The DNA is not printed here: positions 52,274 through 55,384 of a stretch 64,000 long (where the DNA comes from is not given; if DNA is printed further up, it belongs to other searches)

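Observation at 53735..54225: NlpC/P60 cysteine-peptidase domain inserted in-frame inside the B5 domain of PheT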

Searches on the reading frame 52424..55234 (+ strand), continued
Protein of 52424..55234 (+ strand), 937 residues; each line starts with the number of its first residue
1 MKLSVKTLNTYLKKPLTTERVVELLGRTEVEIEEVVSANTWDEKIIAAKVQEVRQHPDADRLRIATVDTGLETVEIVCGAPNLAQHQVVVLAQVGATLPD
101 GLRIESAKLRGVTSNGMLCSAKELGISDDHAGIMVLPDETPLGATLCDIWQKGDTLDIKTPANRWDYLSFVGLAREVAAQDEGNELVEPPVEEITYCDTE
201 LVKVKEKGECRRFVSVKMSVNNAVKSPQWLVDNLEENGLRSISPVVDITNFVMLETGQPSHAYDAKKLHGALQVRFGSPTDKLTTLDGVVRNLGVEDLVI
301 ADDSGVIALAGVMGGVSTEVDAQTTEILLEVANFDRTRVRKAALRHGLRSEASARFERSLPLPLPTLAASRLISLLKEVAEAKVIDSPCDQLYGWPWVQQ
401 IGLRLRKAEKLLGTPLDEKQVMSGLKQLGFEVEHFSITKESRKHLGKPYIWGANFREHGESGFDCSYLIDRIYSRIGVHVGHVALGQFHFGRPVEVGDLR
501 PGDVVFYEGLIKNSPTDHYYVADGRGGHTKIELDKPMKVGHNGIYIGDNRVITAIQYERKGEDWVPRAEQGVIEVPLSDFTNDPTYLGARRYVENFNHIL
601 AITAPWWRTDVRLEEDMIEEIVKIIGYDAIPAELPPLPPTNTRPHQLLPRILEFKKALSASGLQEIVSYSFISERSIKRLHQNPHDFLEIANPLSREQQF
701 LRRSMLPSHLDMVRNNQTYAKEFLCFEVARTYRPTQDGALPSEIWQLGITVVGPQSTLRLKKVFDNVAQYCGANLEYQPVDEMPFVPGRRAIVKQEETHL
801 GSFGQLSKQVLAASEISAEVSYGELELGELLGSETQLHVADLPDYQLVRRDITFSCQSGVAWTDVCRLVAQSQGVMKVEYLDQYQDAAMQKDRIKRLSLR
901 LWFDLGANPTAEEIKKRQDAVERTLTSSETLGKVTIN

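Call 7: find_homologous_proteins(query=window:52424-55234:+, max_evalue=1e-10)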
Query window:52424-55234:+ (937 aa): 7973 proteins with E <= 1e-10 among 8000 candidates; the best 120 are listed.
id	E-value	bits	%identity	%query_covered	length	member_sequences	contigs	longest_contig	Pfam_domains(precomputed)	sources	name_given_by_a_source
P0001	0.0e+0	2138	100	100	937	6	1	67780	PF03483.23,PF05708.19,PF00877.26,PF03484.22,PF17759.7,PF01588.27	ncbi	-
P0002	0.0e+0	1926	89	100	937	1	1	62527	PF03483.23,PF03147.20,PF05708.19,PF00877.26,PF03484.22,PF17759.7,PF01588.27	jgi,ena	-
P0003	0.0e+0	1632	75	100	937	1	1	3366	PF03483.23,PF00877.26,PF03484.22,PF17759.7,PF01588.27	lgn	-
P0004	0.0e+0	1619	74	100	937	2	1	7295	PF03483.23,PF05708.19,PF00877.26,PF03484.22,PF17759.7,PF01588.27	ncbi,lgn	-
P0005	0.0e+0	1557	72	100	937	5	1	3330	PF03483.23,PF03147.20,PF00877.26,PF03484.22,PF17759.7,PF01588.27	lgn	-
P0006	0.0e+0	1529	71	100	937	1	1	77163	PF03483.23,PF05708.19,PF00877.26,PF03484.22,PF17759.7,PF01588.27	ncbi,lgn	-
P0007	0.0e+0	1505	69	100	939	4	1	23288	PF03483.23,PF05708.19,PF00877.26,PF03484.22,PF17759.7,PF01588.27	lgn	-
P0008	0.0e+0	1443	67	100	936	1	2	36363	PF03483.23,PF05708.19,PF00877.26,PF03484.22,PF17759.7,PF01588.27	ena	-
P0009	0.0e+0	1381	64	100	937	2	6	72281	PF03483.23,PF03147.20,PF05708.19,PF00877.26,PF03484.22,PF17759.7,PF01588.27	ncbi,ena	-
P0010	0.0e+0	1363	64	100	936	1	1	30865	PF03483.23,PF05708.19,PF00877.26,PF03484.22,PF17759.7,PF01588.27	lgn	-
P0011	0.0e+0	1339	64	100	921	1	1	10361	PF03483.23,PF03147.20,PF00877.26,PF03484.22,PF17759.7,PF01588.27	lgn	-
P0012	0.0e+0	1333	64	100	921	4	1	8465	PF03483.23,PF03147.20,PF05708.19,PF00877.26,PF03484.22,PF17759.7,PF01588.27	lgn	-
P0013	0.0e+0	1303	63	100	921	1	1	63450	PF03483.23,PF03147.20,PF05708.19,PF00877.26,PF03484.22,PF17759.7,PF01588.27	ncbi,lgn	-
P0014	0.0e+0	1107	52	100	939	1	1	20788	PF03483.23,PF03147.20,PF00877.26,PF03484.22,PF17759.7,PF01588.27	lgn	-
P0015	0.0e+0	1071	51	100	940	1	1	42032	PF03483.23,PF00877.26,PF03484.22,PF17759.7,PF01588.27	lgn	-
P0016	0.0e+0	1070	54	99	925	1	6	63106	PF03483.23,PF03147.20,PF00877.26,PF03484.22,PF17759.7,PF01588.27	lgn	-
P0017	0.0e+0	1064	54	98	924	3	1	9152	PF03483.23,PF03147.20,PF00877.26,PF03484.22,PF17759.7,PF01588.27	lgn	-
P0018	0.0e+0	1061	51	100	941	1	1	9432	PF03483.23,PF00877.26,PF03484.22,PF17759.7,PF01588.27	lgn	-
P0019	0.0e+0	1059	51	100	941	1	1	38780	PF03483.23,PF00877.26,PF03484.22,PF17759.7,PF01588.27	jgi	jgi:phenylalanyl-tRNA synthetase beta subunit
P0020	0.0e+0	1057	51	100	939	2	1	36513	PF03483.23,PF03147.20,PF00877.26,PF03484.22,PF17759.7,PF01588.27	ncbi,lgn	-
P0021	0.0e+0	1043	52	100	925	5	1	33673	PF03483.23,PF03147.20,PF00877.26,PF03484.22,PF17759.7,PF01588.27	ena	-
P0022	0.0e+0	1042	51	100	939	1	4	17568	PF03483.23,PF00877.26,PF03484.22,PF17759.7,PF01588.27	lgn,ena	-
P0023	0.0e+0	1042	52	98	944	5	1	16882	PF03483.23,PF03147.20,PF00877.26,PF03484.22,PF17759.7,PF01588.27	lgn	-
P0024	0.0e+0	1038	50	100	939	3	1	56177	PF03483.23,PF03147.20,PF00877.26,PF03484.22,PF17759.7,PF01588.27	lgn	-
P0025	0.0e+0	1037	51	98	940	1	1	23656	PF03483.23,PF00877.26,PF03484.22,PF17759.7,PF01588.27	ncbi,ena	-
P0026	0.0e+0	1033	50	100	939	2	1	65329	PF03483.23,PF00877.26,PF03484.22,PF17759.7,PF01588.27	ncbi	-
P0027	0.0e+0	1031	51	98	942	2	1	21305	PF03483.23,PF00877.26,PF03484.22,PF17759.7,PF01588.27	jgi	jgi:phenylalanyl-tRNA synthetase beta subunit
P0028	0.0e+0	1031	50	99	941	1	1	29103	PF03483.23,PF00877.26,PF03484.22,PF17759.7,PF01588.27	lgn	-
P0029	0.0e+0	1031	50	100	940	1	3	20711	PF03483.23,PF05708.19,PF00877.26,PF03484.22,PF17759.7,PF01588.27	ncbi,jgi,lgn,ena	-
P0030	0.0e+0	1028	51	98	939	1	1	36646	PF03483.23,PF00877.26,PF03484.22,PF17759.7,PF01588.27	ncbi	-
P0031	0.0e+0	1024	51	100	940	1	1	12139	PF03483.23,PF00877.26,PF03484.22,PF17759.7,PF01588.27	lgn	-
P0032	0.0e+0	1021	51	98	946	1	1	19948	PF03483.23,PF00877.26,PF03484.22,PF17759.7,PF01588.27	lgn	-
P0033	0.0e+0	1017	50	100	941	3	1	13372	PF03483.23,PF00877.26,PF03484.22,PF17759.7,PF01588.27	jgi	-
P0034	0.0e+0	1016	50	99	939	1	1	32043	PF03483.23,PF00877.26,PF03484.22,PF17759.7,PF01588.27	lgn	-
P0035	1.1e-297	1008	50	100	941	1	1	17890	PF03483.23,PF00877.26,PF03484.22,PF17759.7,PF01588.27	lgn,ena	-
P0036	1.6e-297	1008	50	99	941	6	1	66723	PF03483.23,PF03147.20,PF00877.26,PF03484.22,PF17759.7,PF01588.27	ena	-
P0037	1.8e-297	1007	49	100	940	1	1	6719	PF03483.23,PF03147.20,PF00877.26,PF03484.22,PF17759.7,PF01588.27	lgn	-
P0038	1.9e-296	1004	51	100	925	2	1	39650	PF03483.23,PF03147.20,PF00877.26,PF03484.22,PF17759.7,PF01588.27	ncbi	-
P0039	5.5e-296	1003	49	100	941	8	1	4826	PF03483.23,PF00877.26,PF03484.22,PF17759.7,PF01588.27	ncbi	-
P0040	5.6e-296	1003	48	100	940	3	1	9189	PF03483.23,PF03147.20,PF05708.19,PF00877.26,PF03484.22,PF17759.7,PF01588.27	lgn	-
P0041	5.8e-296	1003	50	98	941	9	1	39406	PF03483.23,PF00877.26,PF03484.22,PF17759.7,PF01588.27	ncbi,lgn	-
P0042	1.2e-295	1001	49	100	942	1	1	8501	PF03483.23,PF00877.26,PF03484.22,PF17759.7,PF01588.27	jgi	jgi:phenylalanyl-tRNA synthetase beta subunit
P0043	2.8e-294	997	50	100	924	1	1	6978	PF03483.23,PF00877.26,PF03484.22,PF17759.7,PF01588.27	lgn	-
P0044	2.8e-291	987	50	98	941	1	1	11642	PF03483.23,PF00877.26,PF03484.22,PF17759.7,PF01588.27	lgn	-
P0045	7.5e-291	986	49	100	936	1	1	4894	PF03483.23,PF03147.20,PF00877.26,PF03484.22,PF17759.7,PF18262.8,PF01588.27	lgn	-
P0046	1.9e-290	984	50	98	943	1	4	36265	PF03483.23,PF03147.20,PF00877.26,PF03484.22,PF17759.7,PF01588.27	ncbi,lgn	-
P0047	4.1e-290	983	50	98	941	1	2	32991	PF03483.23,PF00877.26,PF03484.22,PF17759.7,PF01588.27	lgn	-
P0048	4.4e-289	980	49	100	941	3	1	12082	PF03483.23,PF00877.26,PF03484.22,PF17759.7,PF01588.27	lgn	-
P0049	2.7e-285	967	47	100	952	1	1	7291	PF03483.23,PF00877.26,PF03484.22,PF17759.7,PF01588.27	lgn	-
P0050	4.6e-285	966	47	100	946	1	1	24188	PF03483.23,PF00877.26,PF03484.22,PF17759.7,PF01588.27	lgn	-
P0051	4.8e-282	956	48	98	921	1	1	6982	PF03483.23,PF00877.26,PF03484.22,PF17759.7,PF01588.27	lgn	-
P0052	1.3e-281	955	49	99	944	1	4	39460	PF03483.23,PF05708.19,PF00877.26,PF03484.22,PF17759.7,PF01588.27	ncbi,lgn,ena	-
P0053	2.1e-280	951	48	100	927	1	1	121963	PF03483.23,PF05708.19,PF00877.26,PF03484.22,PF17759.7,PF01588.27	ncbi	-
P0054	1.6e-278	945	47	100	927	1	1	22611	PF03483.23,PF05708.19,PF00877.26,PF03484.22,PF17759.7,PF01588.27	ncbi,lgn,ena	-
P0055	4.3e-278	943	48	100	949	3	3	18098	PF03483.23,PF00877.26,PF03484.22,PF17759.7,PF01588.27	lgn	-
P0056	1.7e-276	938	47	100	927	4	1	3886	PF03483.23,PF00877.26,PF03484.22,PF17759.7,PF01588.27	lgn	-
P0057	4.7e-275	933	47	100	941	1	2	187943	PF03483.23,PF00877.26,PF03484.22,PF17759.7,PF01588.27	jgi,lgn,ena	-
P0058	7.2e-275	933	48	98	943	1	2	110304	PF03483.23,PF00877.26,PF03484.22,PF17759.7,PF01588.27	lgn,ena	-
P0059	6.4e-274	930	47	99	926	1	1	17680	PF03483.23,PF00877.26,PF03484.22,PF17759.7,PF01588.27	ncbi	-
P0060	1.0e-273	929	47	100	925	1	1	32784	PF03483.23,PF00877.26,PF03484.22,PF17759.7,PF01588.27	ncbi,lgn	-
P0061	1.5e-272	925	47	98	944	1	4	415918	PF03483.23,PF00877.26,PF03484.22,PF17759.7,PF01588.27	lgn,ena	-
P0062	2.0e-272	925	46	99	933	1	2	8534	PF03483.23,PF00877.26,PF03484.22,PF17759.7,PF01588.27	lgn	-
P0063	1.3e-270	919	46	100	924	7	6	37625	PF03483.23,PF00877.26,PF03484.22,PF17759.7,PF01588.27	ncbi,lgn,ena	-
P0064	2.9e-270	917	48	99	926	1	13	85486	PF03483.23,PF03147.20,PF00877.26,PF03484.22,PF17759.7,PF01588.27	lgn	-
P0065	4.0e-270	917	46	100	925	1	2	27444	PF03483.23,PF03147.20,PF00877.26,PF03484.22,PF17759.7,PF01588.27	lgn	-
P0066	4.3e-269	914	47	100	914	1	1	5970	PF03483.23,PF00877.26,PF03484.22,PF17759.7,PF01588.27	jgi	jgi:phenylalanyl-tRNA synthetase beta subunit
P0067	2.4e-268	911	46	100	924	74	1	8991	PF03483.23,PF00877.26,PF03484.22,PF17759.7,PF01588.27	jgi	jgi:phenylalanyl-tRNA synthetase beta subunit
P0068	4.7e-268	910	46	100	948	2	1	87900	PF03483.23,PF03147.20,PF00877.26,PF03484.22,PF17759.7,PF01588.27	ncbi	-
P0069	1.0e-267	909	49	89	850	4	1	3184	PF03483.23,PF00877.26,PF03484.22,PF17759.7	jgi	jgi:phenylalanyl-tRNA synthetase beta subunit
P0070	1.1e-267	909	46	98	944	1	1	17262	PF03483.23,PF00877.26,PF03484.22,PF17759.7,PF01588.27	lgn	-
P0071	5.0e-265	900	45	100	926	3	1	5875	PF03483.23,PF03147.20,PF00877.26,PF03484.22,PF17759.7,PF01588.27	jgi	jgi:phenylalanyl-tRNA synthetase beta subunit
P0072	1.3e-264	899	45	100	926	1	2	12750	PF03483.23,PF00877.26,PF03484.22,PF17759.7,PF01588.27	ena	-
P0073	2.2e-264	898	46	98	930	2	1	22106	PF03483.23,PF00877.26,PF03484.22,PF17759.7,PF01588.27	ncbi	ncbi:MAG: phenylalanine--tRNA ligase beta subunit-related protein [bacterium]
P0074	1.8e-263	895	46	100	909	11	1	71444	PF03483.23,PF05708.19,PF00877.26,PF03484.22,PF17759.7,PF01588.27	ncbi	-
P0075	5.3e-263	893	46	99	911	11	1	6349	PF03483.23,PF00877.26,PF03484.22,PF17759.7,PF01588.27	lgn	-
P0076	1.0e-262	892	46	99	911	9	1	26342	PF03483.23,PF00877.26,PF03484.22,PF17759.7,PF01588.27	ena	-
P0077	3.1e-262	891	45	99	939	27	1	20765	PF03483.23,PF00877.26,PF03484.22,PF17759.7,PF01588.27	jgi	jgi:phenylalanyl-tRNA synthetase beta subunit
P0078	4.3e-262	890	46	100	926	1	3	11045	PF03483.23,PF03147.20,PF00877.26,PF03484.22,PF17759.7,PF01588.27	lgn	-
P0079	2.6e-261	888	46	99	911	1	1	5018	PF03483.23,PF00877.26,PF03484.22,PF17759.7,PF01588.27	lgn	-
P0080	2.3e-259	881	45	100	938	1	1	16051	PF03483.23,PF03147.20,PF00877.26,PF03484.22,PF17759.7,PF01588.27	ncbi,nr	ncbi:MAG: phenylalanine--tRNA ligase subunit beta [bacterium]|nr:phenylalanine--tRNA ligase subunit 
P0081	3.2e-257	874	48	99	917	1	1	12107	PF03483.23,PF03147.20,PF00877.26,PF03484.22,PF17759.7,PF01588.27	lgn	-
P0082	1.4e-255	869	44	100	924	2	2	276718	PF03483.23,PF00877.26,PF03484.22,PF17759.7,PF01588.27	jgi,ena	-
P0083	1.5e-255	869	45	100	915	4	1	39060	PF03483.23,PF03147.20,PF00877.26,PF03484.22,PF17759.7,PF01588.27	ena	-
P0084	2.1e-255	868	45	98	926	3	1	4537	PF03483.23,PF03147.20,PF00877.26,PF03484.22,PF17759.7,PF18262.8,PF01588.27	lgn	-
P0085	5.3e-253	860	44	100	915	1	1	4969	PF03483.23,PF03147.20,PF00877.26,PF03484.22,PF17759.7,PF01588.27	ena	-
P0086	1.0e-251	856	45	100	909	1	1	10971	PF03483.23,PF00877.26,PF03484.22,PF17759.7,PF01588.27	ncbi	-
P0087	8.4e-250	850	46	99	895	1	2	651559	PF03483.23,PF00877.26,PF03484.22,PF17759.7,PF01588.27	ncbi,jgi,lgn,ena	jgi:phenylalanyl-tRNA synthetase beta subunit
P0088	2.0e-249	848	44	100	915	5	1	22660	PF03483.23,PF03147.20,PF00877.26,PF03484.22,PF17759.7,PF01588.27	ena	-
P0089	1.5e-248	846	45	98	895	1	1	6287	PF03483.23,PF00877.26,PF03484.22,PF17759.7,PF01588.27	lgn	-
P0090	1.7e-248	845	44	99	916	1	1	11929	PF03483.23,PF03147.20,PF00877.26,PF03484.22,PF17759.7,PF01588.27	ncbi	-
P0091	4.1e-246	838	45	99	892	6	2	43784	PF03483.23,PF00877.26,PF03484.22,PF17759.7,PF01588.27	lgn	-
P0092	2.8e-245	835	45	100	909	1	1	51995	PF03483.23,PF00877.26,PF03484.22,PF17759.7,PF01588.27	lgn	-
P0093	6.5e-245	834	45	99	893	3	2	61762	PF03483.23,PF00877.26,PF03484.22,PF17759.7,PF01588.27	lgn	-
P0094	1.5e-244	832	45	100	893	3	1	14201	PF03483.23,PF00877.26,PF03484.22,PF17759.7,PF01588.27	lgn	-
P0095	1.7e-244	832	45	99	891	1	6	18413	PF03483.23,PF00877.26,PF03484.22,PF17759.7,PF01588.27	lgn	-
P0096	1.9e-242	825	44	100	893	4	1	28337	PF03483.23,PF00877.26,PF03484.22,PF17759.7,PF01588.27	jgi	-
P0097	2.0e-242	825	45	100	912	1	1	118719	PF03483.23,PF00877.26,PF03484.22,PF17759.7,PF01588.27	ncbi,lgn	-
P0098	3.2e-241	821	45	99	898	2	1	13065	PF03483.23,PF00877.26,PF03484.22,PF17759.7,PF01588.27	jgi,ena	jgi:phenylalanyl-tRNA synthetase beta subunit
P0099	1.1e-240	820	45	100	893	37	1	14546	PF03483.23,PF00877.26,PF03484.22,PF17759.7,PF01588.27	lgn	-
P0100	7.6e-240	817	44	100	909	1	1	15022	PF03483.23,PF00877.26,PF03484.22,PF17759.7,PF01588.27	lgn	-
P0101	4.0e-238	811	44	97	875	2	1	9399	PF03483.23,PF00877.26,PF03484.22,PF17759.7,PF01588.27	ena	-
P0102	1.2e-235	803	44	98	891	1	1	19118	PF03483.23,PF00877.26,PF03484.22,PF17759.7,PF01588.27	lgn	-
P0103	1.0e-234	800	45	99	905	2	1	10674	PF03483.23,PF03147.20,PF00877.26,PF03484.22,PF17759.7,PF01588.27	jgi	-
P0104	1.2e-234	800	44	99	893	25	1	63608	PF03483.23,PF00877.26,PF03484.22,PF17759.7,PF01588.27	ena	-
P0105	1.0e-233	796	45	98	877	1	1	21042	PF03483.23,PF03484.22,PF17759.7,PF01588.27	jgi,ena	-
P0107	1.7e-231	789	44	99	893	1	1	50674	PF03483.23,PF00877.26,PF03484.22,PF17759.7,PF01588.27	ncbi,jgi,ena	ncbi:MAG: phenylalanine--tRNA ligase beta subunit-related protein [Candidatus Saccharibacteria bacte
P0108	1.2e-230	786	43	100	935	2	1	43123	PF03483.23,PF03147.20,PF00877.26,PF03484.22,PF17759.7,PF01588.27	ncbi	-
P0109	4.1e-230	785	56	68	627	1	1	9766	PF03483.23,PF00877.26,PF03484.22,PF01588.27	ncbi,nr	ncbi:C40 family peptidase, partial [Candidatus Saccharibacteria bacterium]|nr:C40 family peptidase [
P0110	1.2e-229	783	43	99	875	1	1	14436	PF03483.23,PF03484.22,PF17759.7,PF01588.27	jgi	jgi:phenylalanyl-tRNA synthetase beta subunit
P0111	2.4e-229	782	44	99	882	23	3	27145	PF03483.23,PF03484.22,PF17759.7,PF01588.27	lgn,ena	-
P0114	3.4e-226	772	41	99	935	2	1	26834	PF03483.23,PF03147.20,PF00877.26,PF03484.22,PF17759.7,PF01588.27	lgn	-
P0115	2.3e-225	769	43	95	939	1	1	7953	PF03483.23,PF03147.20,PF00877.26,PF03484.22,PF17759.7,PF01588.27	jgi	jgi:phenylalanyl-tRNA synthetase beta subunit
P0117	4.7e-224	765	43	95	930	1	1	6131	PF03483.23,PF03147.20,PF00877.26,PF03484.22,PF17759.7,PF01588.27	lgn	-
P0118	1.3e-222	760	44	98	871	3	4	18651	PF03483.23,PF03484.22,PF17759.7,PF01588.27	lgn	-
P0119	4.1e-222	758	42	99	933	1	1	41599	PF03483.23,PF03147.20,PF00877.26,PF03484.22,PF17759.7,PF01588.27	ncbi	-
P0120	1.1e-221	757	43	94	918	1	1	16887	PF03483.23,PF03147.20,PF00877.26,PF03484.22,PF17759.7,PF01588.27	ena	-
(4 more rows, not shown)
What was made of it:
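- The same architecture in all 120 best homologue clusters down to 41% identity (call 7).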
